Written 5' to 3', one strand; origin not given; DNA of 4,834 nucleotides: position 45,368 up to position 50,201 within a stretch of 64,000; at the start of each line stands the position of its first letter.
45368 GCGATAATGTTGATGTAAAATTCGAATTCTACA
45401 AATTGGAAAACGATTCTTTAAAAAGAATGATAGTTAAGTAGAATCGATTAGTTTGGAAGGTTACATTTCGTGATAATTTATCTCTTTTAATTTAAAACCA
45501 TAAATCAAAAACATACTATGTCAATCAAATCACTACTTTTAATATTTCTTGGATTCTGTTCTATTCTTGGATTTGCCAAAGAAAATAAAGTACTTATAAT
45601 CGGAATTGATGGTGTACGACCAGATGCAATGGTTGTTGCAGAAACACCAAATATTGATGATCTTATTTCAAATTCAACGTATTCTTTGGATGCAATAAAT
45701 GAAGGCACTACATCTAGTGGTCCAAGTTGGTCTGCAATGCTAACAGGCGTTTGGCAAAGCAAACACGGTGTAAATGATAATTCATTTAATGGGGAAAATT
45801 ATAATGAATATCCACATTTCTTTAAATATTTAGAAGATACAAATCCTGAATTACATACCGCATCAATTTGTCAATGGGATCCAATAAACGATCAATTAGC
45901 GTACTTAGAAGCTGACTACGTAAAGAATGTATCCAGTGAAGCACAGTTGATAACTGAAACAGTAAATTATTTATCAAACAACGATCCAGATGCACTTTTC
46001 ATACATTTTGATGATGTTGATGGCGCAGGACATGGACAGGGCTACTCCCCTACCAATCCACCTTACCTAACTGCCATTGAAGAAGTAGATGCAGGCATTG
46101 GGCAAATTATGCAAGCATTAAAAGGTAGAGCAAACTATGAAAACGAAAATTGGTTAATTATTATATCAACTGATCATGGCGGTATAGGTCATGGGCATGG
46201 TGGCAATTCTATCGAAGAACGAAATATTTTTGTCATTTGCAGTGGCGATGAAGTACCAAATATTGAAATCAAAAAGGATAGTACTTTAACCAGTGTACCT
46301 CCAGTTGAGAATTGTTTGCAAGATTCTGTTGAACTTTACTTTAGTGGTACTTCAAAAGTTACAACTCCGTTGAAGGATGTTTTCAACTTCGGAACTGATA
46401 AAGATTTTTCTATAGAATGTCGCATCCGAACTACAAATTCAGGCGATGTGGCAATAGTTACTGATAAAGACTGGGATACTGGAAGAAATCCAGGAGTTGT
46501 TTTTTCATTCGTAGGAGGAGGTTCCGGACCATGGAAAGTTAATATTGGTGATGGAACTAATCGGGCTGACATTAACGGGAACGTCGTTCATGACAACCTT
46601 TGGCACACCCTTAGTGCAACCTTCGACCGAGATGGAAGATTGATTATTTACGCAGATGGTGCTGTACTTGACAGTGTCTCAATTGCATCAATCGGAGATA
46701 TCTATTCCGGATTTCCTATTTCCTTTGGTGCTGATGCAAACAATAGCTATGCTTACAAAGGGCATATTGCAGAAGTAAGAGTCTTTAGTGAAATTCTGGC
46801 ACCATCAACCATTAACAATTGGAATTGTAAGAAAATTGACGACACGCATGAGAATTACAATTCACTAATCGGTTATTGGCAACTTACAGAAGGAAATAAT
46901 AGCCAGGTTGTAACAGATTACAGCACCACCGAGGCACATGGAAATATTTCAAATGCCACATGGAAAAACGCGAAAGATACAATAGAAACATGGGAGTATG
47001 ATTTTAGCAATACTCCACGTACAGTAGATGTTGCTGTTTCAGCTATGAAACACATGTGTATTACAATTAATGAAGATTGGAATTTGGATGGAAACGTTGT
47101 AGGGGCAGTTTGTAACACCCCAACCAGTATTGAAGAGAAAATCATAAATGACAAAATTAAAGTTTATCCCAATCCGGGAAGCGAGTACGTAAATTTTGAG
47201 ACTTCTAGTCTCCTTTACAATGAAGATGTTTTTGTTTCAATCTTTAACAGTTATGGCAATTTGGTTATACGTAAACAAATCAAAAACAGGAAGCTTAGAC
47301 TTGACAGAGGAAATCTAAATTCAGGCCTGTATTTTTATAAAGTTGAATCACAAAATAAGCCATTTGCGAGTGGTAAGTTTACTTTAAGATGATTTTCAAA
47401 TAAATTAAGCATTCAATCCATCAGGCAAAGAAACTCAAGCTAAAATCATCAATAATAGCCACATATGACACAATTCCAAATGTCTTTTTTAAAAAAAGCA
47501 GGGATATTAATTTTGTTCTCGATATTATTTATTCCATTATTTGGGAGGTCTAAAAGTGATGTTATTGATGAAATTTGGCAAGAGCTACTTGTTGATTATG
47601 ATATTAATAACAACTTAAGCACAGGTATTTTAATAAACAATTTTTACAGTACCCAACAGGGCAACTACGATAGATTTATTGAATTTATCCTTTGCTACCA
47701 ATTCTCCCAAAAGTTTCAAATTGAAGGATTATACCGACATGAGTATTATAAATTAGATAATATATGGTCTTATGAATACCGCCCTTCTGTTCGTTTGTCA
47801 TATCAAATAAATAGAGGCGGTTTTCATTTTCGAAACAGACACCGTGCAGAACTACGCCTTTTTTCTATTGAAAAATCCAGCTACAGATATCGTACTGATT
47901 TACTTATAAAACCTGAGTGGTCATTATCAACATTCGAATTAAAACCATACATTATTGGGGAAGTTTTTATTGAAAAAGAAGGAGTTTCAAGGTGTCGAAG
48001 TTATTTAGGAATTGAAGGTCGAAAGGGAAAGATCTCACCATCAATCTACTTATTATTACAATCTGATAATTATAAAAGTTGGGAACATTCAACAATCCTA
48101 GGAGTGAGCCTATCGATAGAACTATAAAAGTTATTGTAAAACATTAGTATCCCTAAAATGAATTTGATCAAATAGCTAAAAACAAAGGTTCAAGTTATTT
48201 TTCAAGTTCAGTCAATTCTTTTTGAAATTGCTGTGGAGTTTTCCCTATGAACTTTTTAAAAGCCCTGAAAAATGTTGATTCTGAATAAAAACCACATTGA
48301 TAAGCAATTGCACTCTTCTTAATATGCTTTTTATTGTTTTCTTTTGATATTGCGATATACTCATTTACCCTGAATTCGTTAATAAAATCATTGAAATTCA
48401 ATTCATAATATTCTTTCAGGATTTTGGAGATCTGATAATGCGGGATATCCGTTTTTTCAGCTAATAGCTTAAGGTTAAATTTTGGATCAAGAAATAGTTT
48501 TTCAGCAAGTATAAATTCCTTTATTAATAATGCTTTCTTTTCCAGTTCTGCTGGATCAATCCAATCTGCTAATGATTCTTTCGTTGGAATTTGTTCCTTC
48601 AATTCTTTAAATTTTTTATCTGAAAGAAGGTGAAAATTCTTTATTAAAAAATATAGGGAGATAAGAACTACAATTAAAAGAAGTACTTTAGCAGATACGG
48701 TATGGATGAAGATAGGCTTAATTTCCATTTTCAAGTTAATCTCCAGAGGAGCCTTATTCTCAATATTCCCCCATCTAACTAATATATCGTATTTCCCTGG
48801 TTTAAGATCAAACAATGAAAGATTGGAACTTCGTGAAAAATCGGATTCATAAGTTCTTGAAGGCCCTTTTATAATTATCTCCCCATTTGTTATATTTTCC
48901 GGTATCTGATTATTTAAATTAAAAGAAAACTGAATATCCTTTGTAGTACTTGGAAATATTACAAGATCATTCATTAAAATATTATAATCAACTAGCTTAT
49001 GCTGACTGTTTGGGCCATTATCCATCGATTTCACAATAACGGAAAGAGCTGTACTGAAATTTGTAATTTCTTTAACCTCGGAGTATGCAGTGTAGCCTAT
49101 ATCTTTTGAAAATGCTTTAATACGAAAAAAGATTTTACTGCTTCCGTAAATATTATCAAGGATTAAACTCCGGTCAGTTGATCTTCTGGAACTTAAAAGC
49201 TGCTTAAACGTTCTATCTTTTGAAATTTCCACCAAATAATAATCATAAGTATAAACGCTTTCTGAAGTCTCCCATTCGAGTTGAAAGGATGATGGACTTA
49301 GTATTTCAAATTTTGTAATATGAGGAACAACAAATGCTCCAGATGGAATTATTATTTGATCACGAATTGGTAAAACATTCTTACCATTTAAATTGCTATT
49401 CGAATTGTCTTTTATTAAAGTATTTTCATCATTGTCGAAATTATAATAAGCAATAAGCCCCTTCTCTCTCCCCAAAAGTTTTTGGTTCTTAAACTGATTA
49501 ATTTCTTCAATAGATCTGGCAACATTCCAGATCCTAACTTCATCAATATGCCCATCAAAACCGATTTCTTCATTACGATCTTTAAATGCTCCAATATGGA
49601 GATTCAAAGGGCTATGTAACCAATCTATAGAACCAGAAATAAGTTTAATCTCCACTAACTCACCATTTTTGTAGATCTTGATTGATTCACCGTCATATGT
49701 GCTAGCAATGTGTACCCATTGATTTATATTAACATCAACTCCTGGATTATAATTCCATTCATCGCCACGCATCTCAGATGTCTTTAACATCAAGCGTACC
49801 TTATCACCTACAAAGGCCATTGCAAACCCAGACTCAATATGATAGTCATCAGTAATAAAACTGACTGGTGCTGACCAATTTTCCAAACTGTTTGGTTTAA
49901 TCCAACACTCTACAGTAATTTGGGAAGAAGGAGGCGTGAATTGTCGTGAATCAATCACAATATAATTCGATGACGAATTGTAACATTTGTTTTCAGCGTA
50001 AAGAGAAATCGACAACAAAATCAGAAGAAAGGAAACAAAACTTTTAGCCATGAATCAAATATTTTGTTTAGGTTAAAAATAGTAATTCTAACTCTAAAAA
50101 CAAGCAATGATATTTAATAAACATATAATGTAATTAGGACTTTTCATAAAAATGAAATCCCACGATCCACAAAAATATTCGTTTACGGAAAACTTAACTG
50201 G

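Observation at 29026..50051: CAZyme-free [SusC-SusD-fasciclin]x2 locus with phosphatase/LamG proteins and its own sensor: candidate undescribed phosphoester-scavenging system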

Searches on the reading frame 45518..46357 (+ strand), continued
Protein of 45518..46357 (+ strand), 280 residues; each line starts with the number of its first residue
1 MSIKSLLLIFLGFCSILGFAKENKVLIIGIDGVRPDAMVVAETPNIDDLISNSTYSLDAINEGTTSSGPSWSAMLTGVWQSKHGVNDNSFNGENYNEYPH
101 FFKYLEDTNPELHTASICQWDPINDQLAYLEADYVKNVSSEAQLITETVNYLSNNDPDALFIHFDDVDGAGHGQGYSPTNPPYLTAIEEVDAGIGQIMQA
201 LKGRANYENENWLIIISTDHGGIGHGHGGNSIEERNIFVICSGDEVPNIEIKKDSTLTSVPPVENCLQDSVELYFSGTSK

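Call 84: search_protein_families(library=ncbifam, proteins=[L100:2715-3893:+, L100:3896-4594:+, L100:916-1617:+, L082:8091-9245:+, L082:9249-9917:+, L090:7958-8752:+, L090:9768-10943:+], max_evalue=1e-20)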
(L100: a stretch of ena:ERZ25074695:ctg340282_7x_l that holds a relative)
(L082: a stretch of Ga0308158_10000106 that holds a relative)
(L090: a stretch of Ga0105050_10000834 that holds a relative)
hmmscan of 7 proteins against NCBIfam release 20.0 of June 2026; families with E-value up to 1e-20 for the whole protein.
L100:2715-3893:+ (392 aa): 2 families
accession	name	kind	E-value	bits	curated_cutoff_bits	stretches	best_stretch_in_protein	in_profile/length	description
TIGR03364.1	HpnW_proposed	hypoth_equivalog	6.1e-119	397.3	285.1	1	10-380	2-364/365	TIGR03364 family FAD-dependent oxidoreductase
TIGR02352.1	thiamin_ThiO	equivalog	3.5e-24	85.5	250.8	1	12-237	2-234/351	glycine oxidase ThiO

L100:3896-4594:+ (232 aa): 3 families
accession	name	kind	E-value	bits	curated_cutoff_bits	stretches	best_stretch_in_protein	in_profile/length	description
TIGR03351.1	PhnX-like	hypoth_equivalog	8.1e-68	228.7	218.9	1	3-222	2-218/220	phosphonatase-like hydrolase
TIGR01422.2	phosphonatase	equivalog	1.5e-36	126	220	1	2-200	1-205/251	phosphonoacetaldehyde hydrolase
TIGR01449.2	PGP_bact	equivalog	9.7e-22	77.5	180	1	5-223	1-213/213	phosphoglycolate phosphatase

L100:916-1617:+ (233 aa): 34 families (the best 25 are shown)
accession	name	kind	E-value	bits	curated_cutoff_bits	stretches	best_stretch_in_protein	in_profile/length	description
NF051850.1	RespRegRprY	equivalog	4.7e-60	202.9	370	1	4-229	5-226/234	response regulator transcription factor RprY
NF053854.1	RespRegPhoBBctds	equivalog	1.4e-45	155.4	270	1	6-230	1-225/225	two-component system response regulator PhoB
NF040534.1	resp_reg_YycF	equivalog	9.4e-45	152.7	340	1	4-228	1-226/231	response regulator YycF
NF045944.1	ResRegRpaBCyano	equivalog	2.5e-44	151.3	330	1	7-229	1-227/229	response regulator transcription factor RpaB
NF040689.1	MtrAB_MtrA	equivalog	1.5e-41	142.2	300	1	7-228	2-217/219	MtrAB system response regulator MtrA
TIGR02154.1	PhoB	equivalog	2.1e-41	141.7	296.2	1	4-230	3-226/226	phosphate regulon transcriptional regulator PhoB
NF033120.0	vanR_FM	exception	4e-39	134.6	460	1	5-230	5-230/231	vancomycin resistance response regulator transcription factor, VanR-F/VanR-M family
NF041733.1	resp_reg_CseB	equivalog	1.1e-38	132.9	350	1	5-229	2-226/228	two-component system response regulator CseB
NF007005.1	PRK09468.1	equivalog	4.5e-37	127.7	331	1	3-229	3-231/237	osmolarity response regulator transcription factor OmpR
NF033117.2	vanR_ACDEGLN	exception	3.3e-36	125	350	1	7-228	2-224/226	VanR-ABDEGLN family response regulator transcription factor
NF008296.0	PRK11083.1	equivalog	1.9e-34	119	273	1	2-230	2-226/228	two-component system response regulator CreB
NF041734.1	resp_reg_RppA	equivalog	1.2e-33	116.4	250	1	5-230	2-228/229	two-component system response regulator RppA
NF012023.0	PRK15479.1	equivalog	4.8e-32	111.3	337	1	5-230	2-218/224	transcriptional regulator TctD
NF008378.0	PRK11173.1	equivalog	1.3e-31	109.8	334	1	1-230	1-233/238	two-component system response regulator ArcA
NF007982.1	PRK10710.1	equivalog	6.7e-31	107.6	380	1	4-231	8-229/235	envelope stress response regulator BaeR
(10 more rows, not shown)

L082:8091-9245:+ (384 aa): 1 family
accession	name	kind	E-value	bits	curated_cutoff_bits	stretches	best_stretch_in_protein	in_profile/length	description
TIGR03364.1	HpnW_proposed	hypoth_equivalog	3.5e-123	411.3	285.1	1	5-373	1-361/365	TIGR03364 family FAD-dependent oxidoreductase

L082:9249-9917:+ (222 aa): 3 families
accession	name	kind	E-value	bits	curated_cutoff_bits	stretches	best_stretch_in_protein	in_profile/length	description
TIGR03351.1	PhnX-like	hypoth_equivalog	2.2e-67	227.3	218.9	1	3-218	1-216/220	phosphonatase-like hydrolase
TIGR01422.2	phosphonatase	equivalog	4e-30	104.9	220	1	3-197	1-204/251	phosphonoacetaldehyde hydrolase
NF009804.0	PRK13288.1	equivalog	2.7e-21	76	218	1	1-220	1-209/215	pyrophosphatase PpaX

L090:7958-8752:+ (264 aa): 2 families
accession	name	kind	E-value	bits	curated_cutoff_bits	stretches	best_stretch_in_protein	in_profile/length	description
TIGR01422.2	phosphonatase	equivalog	7.6e-101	336.6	220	1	4-254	1-251/251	phosphonoacetaldehyde hydrolase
TIGR03351.1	PhnX-like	hypoth_equivalog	2.1e-30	106.3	218.9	1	4-207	1-194/220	phosphonatase-like hydrolase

L090:9768-10943:+ (391 aa): 1 family
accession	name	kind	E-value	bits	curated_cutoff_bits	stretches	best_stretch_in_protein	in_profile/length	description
TIGR03364.1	HpnW_proposed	hypoth_equivalog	9.5e-105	350.6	285.1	1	3-375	2-365/365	TIGR03364 family FAD-dependent oxidoreductase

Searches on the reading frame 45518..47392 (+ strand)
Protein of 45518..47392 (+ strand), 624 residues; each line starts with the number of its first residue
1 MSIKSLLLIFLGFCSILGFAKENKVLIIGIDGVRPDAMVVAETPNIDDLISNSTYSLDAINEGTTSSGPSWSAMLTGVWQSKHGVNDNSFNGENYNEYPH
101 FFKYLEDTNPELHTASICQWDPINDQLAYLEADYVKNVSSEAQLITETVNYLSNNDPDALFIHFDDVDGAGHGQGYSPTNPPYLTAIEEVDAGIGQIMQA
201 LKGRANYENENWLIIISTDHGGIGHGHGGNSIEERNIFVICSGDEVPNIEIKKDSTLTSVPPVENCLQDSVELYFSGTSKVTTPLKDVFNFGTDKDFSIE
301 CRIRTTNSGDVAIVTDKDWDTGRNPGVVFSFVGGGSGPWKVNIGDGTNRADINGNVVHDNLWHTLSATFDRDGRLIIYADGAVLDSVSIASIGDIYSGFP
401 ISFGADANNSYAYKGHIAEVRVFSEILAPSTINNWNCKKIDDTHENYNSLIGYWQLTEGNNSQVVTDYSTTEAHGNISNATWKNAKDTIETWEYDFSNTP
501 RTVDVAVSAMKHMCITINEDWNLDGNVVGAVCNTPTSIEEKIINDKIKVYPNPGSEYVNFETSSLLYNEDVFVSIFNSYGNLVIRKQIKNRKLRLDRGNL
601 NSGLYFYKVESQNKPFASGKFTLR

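Call 4: search_protein_families(library=pfam, proteins=[window:45518-47392:+], max_evalue=0.01)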
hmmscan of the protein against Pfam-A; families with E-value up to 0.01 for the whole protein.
window:45518-47392:+ (624 aa): 7 families
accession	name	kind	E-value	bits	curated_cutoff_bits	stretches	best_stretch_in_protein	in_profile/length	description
PF01663.27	Phosphodiest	-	2.3e-23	83.8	23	2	25-108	1-84/342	Type I phosphodiesterase / nucleotide pyrophosphatase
PF13385.13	Laminin_G_3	-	1.2e-14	55.1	27.6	1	276-432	2-150/151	Concanavalin A-like lectin/glucanases superfamily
PF18962.6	Por_Secre_tail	-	1.3e-11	45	27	1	549-614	1-67/75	Secretion system C-terminal sorting domain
PF16356.10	DUF4983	-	2.1e-07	31.9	26.4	1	442-526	3-85/88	Domain of unknown function (DUF4983)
PF01676.23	Metalloenzyme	-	3e-07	30.6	24.3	1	136-223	126-203/252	Metalloenzyme superfamily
PF07953.20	Toxin_R_bind_N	-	5.6e-06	26.6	23.8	1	357-425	122-189/191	Clostridium neurotoxin, N-terminal receptor binding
PF00884.28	Sulfatase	-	1.4e-05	25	25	1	42-224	25-245/301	Sulfatase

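Call 13: search_solved_structures(query=window:45518-47392:+, max_evalue=0.01, show_alignments=2)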
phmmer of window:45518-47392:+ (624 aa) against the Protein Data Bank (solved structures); distinct sequences matched with E-value up to 0.01: 46.
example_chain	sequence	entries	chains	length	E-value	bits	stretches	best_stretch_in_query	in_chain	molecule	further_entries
5veo_A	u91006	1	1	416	3.5e-09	38.8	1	21-221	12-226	Ectonucleotide pyrophosphatase/phosphodiesterase family member 5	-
5ven_A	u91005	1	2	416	3.5e-09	38.8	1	21-221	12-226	Ectonucleotide pyrophosphatase/phosphodiesterase family member 5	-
4lqy_A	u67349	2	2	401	3.7e-09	38.7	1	23-221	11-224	Bis(5'-adenosyl)-triphosphatase ENPP4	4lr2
5vem_A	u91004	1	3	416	5e-07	31.7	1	22-221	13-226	Ectonucleotide pyrophosphatase/phosphodiesterase family member 5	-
5tcd_A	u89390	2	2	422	4.6e-06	28.5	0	145-222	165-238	Ectonucleotide pyrophosphatase/phosphodiesterase family member 7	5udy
2gsn_A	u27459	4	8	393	1.5e-05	26.8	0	161-227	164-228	phosphodiesterase-nucleotide pyrophosphatase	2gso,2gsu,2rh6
7mw8_D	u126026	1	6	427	1.7e-05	26.6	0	161-227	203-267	Phosphodiesterase-nucleotide pyrophosphatase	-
8glj_D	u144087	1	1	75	3.9e-05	25.4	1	548-611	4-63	Por secretion system C-terminal sorting domain-containing protein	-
6b0k_A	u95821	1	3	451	0.00014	23.6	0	179-223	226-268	Iota-carrageenan sulfatase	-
6b0j_A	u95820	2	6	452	0.00014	23.6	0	179-223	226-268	Iota-carrageenan sulfatase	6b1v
7n1s_A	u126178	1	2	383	0.00028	22.6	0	161-227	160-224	Phosphodiesterase-nucleotide pyrophosphatase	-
9hh2_A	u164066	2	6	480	0.00041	22.1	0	135-231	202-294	Sulfatase, family S1-19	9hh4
6bia_A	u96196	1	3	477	0.00067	21.3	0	179-223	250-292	Sulfatase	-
9hh3_A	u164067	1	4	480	0.0018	19.9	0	135-231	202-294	Sulfatase, family S1-19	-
9b6m_B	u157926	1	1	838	0.0021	19.7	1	351-428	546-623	PG1 heavy chain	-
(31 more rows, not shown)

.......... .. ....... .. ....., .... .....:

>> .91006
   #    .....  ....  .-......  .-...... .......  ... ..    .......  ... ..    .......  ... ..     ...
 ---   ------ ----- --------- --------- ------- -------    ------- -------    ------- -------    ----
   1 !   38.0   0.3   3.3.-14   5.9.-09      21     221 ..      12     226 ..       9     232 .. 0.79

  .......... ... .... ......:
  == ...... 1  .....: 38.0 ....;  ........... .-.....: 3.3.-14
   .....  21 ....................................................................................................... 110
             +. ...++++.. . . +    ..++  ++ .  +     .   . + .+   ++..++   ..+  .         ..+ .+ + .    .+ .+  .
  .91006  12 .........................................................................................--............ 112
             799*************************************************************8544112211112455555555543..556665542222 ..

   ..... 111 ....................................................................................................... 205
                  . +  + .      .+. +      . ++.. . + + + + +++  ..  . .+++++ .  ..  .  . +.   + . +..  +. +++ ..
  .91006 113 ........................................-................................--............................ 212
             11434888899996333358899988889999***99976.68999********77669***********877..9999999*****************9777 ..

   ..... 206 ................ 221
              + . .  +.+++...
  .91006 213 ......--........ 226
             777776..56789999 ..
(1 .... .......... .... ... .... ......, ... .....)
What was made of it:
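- On NPP-type phosphodiesterase (alkaline-phosphatase superfamily), PDE-LamG-2: They align to the ENPP5 nucleophile and ligands (call 13).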

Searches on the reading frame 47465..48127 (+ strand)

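Call 4: search_protein_families(library=pfam, proteins=[window:47465-48127:+], max_evalue=0.01)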
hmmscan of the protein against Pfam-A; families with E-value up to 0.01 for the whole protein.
window:47465-48127:+ (220 aa): 1 family
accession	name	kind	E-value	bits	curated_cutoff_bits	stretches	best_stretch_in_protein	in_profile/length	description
PF10677.15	DUF2490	-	7.4e-10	39.3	29.8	1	37-184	3-159/186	Protein of unknown function (DUF2490)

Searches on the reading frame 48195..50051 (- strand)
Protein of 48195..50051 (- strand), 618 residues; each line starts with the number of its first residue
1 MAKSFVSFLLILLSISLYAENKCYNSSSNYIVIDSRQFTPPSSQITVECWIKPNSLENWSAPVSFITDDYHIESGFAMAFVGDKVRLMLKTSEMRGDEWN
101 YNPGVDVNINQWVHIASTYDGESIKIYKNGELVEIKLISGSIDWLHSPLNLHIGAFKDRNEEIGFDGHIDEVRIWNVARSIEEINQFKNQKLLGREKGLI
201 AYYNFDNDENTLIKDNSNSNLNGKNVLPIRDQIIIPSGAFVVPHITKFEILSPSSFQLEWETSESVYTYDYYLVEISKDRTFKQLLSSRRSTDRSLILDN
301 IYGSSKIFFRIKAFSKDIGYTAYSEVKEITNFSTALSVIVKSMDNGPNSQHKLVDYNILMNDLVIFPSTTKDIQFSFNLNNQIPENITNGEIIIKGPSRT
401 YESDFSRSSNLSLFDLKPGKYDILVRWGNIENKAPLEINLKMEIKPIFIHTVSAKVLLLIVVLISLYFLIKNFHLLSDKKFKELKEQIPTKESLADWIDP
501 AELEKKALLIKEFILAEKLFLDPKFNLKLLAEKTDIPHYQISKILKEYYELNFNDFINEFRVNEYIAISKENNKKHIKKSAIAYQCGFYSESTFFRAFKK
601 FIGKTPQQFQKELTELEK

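Call 4: search_protein_families(library=pfam, proteins=[window:48195-50051:-], max_evalue=0.01)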
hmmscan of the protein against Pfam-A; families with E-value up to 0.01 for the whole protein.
window:48195-50051:- (618 aa): 4 families
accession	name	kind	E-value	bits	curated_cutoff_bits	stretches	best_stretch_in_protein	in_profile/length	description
PF13385.13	Laminin_G_3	-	6.1e-25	88.6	27.6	1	26-185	2-151/151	Concanavalin A-like lectin/glucanases superfamily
PF12833.13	HTH_18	-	5.6e-11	43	33.6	1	530-611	1-79/80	Helix-turn-helix domain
PF00165.29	HTH_AraC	-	1.2e-06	29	26.6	1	582-610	14-41/42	Bacterial regulatory helix-turn-helix proteins, AraC family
PF00041.27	fn3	-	0.0095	16.6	25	0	247-317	7-72/84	Fibronectin type III domain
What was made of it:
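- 48195..50051 (-): LamG-Ig-TM-AraC one-component transmembrane sensor/regulator, convergent with the locus. Call 4 (LamG, HTH_18).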
